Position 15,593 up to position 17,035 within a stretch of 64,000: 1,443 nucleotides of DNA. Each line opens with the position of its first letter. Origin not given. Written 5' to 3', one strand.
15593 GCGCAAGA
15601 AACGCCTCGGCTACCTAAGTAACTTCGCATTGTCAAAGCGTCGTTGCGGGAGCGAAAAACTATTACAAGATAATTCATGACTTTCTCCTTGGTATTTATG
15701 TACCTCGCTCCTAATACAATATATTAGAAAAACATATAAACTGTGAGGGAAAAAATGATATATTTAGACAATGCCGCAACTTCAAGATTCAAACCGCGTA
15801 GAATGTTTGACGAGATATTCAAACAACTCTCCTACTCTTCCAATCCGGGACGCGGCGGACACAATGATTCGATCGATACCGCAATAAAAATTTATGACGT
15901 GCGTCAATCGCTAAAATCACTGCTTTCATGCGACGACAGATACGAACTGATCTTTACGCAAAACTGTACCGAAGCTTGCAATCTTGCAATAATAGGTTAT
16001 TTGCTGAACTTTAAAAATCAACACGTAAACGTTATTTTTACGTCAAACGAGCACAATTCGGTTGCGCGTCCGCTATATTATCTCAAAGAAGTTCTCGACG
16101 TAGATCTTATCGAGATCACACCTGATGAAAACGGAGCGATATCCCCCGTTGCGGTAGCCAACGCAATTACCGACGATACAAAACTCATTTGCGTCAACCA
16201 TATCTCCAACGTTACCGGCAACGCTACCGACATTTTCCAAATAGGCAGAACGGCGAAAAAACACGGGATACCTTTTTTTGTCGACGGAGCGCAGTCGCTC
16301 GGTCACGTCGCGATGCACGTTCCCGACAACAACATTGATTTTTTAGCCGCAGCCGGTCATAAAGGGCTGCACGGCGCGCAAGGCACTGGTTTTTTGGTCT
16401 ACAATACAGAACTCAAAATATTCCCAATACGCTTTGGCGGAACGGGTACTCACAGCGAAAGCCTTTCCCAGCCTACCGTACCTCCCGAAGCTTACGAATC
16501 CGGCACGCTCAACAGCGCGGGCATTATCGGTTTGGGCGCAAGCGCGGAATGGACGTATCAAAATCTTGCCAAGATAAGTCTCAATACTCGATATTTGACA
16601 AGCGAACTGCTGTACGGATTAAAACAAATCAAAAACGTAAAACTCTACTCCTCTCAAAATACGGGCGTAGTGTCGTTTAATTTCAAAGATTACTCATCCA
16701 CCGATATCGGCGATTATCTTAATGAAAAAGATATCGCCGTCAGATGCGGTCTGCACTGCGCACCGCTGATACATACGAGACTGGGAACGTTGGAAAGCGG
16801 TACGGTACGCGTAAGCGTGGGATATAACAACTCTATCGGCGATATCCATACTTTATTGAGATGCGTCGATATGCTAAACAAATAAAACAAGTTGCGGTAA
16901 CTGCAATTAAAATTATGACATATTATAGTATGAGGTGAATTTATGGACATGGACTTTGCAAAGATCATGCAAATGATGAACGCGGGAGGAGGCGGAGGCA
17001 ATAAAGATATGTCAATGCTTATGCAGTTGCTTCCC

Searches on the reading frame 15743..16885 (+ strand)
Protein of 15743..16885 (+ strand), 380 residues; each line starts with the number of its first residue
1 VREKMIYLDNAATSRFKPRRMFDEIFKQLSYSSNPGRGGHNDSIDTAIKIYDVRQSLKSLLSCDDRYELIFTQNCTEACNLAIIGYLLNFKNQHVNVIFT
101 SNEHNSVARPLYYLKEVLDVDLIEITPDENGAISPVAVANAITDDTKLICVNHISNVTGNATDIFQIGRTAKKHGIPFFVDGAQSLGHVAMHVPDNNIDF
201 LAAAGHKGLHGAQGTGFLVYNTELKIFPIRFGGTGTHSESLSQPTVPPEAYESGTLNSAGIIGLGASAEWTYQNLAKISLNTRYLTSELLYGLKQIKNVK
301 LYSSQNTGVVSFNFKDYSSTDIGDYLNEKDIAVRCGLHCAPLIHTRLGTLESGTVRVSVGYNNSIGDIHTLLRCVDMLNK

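Call 26: search_protein_families(library=pfam, proteins=[window:15743-16885:+], max_evalue=0.00001)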
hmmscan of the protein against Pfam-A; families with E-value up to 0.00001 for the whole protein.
window:15743-16885:+ (380 aa): 3 families
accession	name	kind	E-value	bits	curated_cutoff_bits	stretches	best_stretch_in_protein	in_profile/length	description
PF00266.25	Aminotran_5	-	7.3e-78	262.6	21.5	1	6-371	1-371/371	Aminotransferase class-V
PF01041.23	DegT_DnrJ_EryC1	-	4.1e-09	36.6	19.8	1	70-188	43-152/360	DegT/DnrJ/EryC1/StrS aminotransferase family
PF01053.26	Cys_Met_Meta_PP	-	9.1e-06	24.9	27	0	134-187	126-179/381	Cys/Met metabolism PLP-dependent enzyme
